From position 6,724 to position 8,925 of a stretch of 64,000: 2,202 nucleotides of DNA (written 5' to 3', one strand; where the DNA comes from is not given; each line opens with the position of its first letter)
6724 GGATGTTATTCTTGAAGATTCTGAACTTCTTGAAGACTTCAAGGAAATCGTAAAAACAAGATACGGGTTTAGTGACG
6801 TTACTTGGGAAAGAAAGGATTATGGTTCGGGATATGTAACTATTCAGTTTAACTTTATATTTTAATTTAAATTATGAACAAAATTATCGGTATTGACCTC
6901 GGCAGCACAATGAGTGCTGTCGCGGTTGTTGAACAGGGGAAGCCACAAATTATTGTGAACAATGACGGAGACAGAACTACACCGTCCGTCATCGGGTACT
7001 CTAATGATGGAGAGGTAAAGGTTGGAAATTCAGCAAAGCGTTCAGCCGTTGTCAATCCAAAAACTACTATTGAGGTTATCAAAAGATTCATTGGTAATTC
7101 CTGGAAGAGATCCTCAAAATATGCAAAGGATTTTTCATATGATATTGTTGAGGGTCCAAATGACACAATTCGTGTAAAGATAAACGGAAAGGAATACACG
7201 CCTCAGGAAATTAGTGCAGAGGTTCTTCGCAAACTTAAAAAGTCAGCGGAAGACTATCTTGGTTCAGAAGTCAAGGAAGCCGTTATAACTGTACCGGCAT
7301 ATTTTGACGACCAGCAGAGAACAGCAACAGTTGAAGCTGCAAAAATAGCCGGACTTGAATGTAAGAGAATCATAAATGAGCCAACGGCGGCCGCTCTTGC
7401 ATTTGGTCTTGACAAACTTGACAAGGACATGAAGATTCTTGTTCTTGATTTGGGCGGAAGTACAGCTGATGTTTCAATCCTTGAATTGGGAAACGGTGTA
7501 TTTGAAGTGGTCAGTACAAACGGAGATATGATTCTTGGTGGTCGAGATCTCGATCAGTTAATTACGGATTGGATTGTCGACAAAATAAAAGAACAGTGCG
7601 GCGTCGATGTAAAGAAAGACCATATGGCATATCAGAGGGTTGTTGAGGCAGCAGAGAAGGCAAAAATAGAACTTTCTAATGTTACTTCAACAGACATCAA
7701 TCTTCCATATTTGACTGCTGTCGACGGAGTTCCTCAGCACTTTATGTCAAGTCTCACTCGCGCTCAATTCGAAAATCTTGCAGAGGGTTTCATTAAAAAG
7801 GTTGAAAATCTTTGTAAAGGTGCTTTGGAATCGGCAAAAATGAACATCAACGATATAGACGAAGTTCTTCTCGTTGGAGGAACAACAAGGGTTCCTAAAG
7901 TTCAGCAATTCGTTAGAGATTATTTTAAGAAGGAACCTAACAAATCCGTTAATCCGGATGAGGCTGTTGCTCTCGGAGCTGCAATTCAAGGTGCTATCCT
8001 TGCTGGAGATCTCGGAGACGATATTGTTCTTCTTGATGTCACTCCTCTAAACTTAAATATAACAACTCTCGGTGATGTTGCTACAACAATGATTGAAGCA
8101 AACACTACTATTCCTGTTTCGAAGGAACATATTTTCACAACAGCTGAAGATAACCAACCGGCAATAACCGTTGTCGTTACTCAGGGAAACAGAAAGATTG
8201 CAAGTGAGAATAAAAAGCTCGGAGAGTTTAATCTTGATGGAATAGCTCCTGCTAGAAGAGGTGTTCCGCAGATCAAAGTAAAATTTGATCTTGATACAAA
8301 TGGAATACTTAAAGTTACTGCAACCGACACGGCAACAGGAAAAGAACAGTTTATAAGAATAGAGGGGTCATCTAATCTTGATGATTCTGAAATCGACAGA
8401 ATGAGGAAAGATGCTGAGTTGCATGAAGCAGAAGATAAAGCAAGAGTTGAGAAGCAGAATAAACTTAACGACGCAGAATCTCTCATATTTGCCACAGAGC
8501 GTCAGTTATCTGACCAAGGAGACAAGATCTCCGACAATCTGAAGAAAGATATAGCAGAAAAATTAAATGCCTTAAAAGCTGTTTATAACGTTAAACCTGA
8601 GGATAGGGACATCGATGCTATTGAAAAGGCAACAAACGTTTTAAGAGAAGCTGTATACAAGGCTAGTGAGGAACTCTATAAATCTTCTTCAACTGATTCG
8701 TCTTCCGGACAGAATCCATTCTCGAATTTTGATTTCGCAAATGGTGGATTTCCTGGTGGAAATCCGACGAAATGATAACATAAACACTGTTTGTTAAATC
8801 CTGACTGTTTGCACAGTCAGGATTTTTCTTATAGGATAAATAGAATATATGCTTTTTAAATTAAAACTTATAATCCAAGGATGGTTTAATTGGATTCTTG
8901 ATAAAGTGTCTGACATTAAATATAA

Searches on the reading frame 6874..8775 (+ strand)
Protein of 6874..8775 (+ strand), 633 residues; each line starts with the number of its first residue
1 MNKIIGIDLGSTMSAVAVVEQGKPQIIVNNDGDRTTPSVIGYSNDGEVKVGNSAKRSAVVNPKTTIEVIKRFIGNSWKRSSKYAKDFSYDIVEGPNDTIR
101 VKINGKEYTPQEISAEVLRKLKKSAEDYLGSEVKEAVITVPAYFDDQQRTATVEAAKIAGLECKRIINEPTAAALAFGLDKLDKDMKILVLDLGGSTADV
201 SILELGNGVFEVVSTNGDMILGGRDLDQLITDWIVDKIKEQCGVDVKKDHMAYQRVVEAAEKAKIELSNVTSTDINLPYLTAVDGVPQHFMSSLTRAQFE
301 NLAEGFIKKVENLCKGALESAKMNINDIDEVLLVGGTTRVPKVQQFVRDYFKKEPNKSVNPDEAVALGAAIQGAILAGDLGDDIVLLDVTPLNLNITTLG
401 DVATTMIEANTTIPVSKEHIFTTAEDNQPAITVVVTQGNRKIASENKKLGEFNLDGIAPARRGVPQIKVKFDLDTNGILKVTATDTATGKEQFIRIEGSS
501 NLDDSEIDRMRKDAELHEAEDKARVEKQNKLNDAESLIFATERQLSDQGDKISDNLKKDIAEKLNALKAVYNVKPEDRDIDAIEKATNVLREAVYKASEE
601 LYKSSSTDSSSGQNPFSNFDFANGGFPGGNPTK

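Call 11: search_dna_similar(query=window:6874-8775:+, collection=phages, mode=protein, max_rows=15)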
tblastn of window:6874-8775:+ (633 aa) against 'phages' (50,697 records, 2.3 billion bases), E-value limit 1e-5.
Records with a match: 42; places in all: 49; records where one place covers at least 80% of the query: 27.
Best place of each record, by identity: <60% 42.
By first word of the organism name: Prevotella 15; uncultured 6; Bacteriophage 5; Acinetobacter 4; Listeria 4; Salmonella 3; Pseudomonas 1; Staphylococcus 1; Enterococcus 1; Escherichia 1; and 1 more.
By host as written in the record: - 16; Prevotella sp. 15; Listeria monocytogenes 4; Salmonella enterica subsp. enterica serovar Kentucky 2; Pseudomonas aeruginosa 1; Staphylococcus aureus 1; Enterococcus faecalis 1; Homo sapiens 1; and 1 more.
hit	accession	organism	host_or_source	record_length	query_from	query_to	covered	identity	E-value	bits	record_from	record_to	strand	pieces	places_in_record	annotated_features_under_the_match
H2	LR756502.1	uncultured phage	metagenomic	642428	4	625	98%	51.5%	0e+0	600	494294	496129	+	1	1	record has no annotation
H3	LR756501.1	uncultured phage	metagenomic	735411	2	598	94%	52.8%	0e+0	605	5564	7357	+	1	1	record has no annotation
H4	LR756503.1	uncultured phage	metagenomic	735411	2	598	94%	52.8%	0e+0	605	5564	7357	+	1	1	record has no annotation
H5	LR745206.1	uncultured phage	metagenomic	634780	4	611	96%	50.3%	3e-180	572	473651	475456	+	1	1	record has no annotation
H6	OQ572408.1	Pseudomonas phage Y6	Pseudomonas aeruginosa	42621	1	626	99%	48.7%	1e-166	533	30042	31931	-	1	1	record has no annotation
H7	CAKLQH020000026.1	Acinetobacter phage MD-2021a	not known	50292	1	624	99%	48.8%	4e-164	526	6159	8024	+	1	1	dnaK: chaperone protein DnaK (Heat shock protein 70) (Heat shock 70 ...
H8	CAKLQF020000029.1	Acinetobacter phage MD-2021a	not known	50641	1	624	99%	48.8%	4e-164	526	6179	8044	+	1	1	dnaK: chaperone protein DnaK (Heat shock protein 70) (Heat shock 70 ...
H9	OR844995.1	Staphylococcus phage SA 1306 Kay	Staphylococcus aureus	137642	1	603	95%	50.4%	2e-167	536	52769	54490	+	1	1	record has no annotation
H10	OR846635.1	Enterococcus phage Efs 1-1-1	Enterococcus faecalis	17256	1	603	95%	50.1%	6e-161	517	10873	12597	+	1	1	record has no annotation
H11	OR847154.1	Listeria phage LM 4-11-1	Listeria monocytogenes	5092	1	603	95%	49.1%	4e-161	508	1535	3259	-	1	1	record has no annotation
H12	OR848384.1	Listeria phage LM 4-14-1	Listeria monocytogenes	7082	1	603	95%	49.1%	2e-158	508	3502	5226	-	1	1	record has no annotation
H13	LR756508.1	uncultured phage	metagenomic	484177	1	602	95%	47.9%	3e-164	526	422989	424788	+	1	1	record has no annotation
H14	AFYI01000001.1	Salmonella enterica subsp. enterica serovar Infantis str. ...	Homo sapiens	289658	1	578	91%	49.9%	2e-159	512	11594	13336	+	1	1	chaperone protein DnaK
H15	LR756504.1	uncultured phage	metagenomic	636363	3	605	95%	47.4%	7e-167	534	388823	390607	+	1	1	record has no annotation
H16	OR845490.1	Escherichia phage ECO95 1-6-1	Escherichia coli O157:H7 ATCC 43895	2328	1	568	90%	50.3%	4e-171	511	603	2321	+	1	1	record has no annotation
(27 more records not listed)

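Call 99: find_related_loci(query=window:6874-8775:+, collection=viral_contigs, flank=6000)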
Query window:6874-8775:+ (633 aa) in viral_contigs; peptide patterns used: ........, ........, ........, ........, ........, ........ (x = any residue, [..] = any of these).
28 stretches matched a pattern; 5 encode a relative of the query (tblastn E <= 1e-3); 5 distinct loci.
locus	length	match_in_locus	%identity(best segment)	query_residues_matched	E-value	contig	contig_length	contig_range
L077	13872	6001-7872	85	1-626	0e+0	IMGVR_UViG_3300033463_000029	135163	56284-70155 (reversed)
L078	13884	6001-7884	74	2-628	0e+0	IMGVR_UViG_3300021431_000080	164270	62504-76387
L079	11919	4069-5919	52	1-621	0e+0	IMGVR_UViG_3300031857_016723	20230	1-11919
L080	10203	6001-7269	49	196-631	2e-120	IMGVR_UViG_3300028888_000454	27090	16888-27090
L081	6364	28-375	40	430-544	1e-20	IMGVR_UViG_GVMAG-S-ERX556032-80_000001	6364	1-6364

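Call 103: find_related_loci(query=A6, collection=viral_contigs, flank=6000)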
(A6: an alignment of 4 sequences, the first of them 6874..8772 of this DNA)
Query A6 (633 aa) in viral_contigs; peptide patterns used: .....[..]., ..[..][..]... (x = any residue, [..] = any of these).
600 stretches matched a pattern (row limit reached: there are more); 557 encode a relative of the query (tblastn E <= 1e-3); the best 80 are kept; 80 distinct loci.
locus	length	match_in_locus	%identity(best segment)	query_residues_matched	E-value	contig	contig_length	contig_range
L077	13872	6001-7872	85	1-626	0e+0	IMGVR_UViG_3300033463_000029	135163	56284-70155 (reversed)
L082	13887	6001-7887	70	1-622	0e+0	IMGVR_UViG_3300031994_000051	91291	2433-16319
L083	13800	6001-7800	62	1-601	0e+0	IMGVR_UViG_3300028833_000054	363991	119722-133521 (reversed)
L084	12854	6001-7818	55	1-611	0e+0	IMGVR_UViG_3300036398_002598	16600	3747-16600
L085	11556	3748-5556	54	1-608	0e+0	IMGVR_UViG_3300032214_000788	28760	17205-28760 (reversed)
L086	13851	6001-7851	53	1-621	0e+0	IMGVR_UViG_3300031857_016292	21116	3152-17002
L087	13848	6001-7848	54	1-622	0e+0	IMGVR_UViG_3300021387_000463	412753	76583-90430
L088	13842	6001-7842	53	1-619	0e+0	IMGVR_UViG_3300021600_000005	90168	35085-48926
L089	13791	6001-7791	54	1-602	0e+0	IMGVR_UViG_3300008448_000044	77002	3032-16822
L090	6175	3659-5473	53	1-610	0e+0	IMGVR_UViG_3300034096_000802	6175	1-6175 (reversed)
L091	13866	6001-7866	52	1-625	0e+0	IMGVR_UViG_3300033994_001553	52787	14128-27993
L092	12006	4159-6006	53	1-621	0e+0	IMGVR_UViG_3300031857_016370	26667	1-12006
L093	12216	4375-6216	52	1-621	0e+0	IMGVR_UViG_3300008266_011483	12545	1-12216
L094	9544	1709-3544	52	1-614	0e+0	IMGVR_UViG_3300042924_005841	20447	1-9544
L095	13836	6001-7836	52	1-614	0e+0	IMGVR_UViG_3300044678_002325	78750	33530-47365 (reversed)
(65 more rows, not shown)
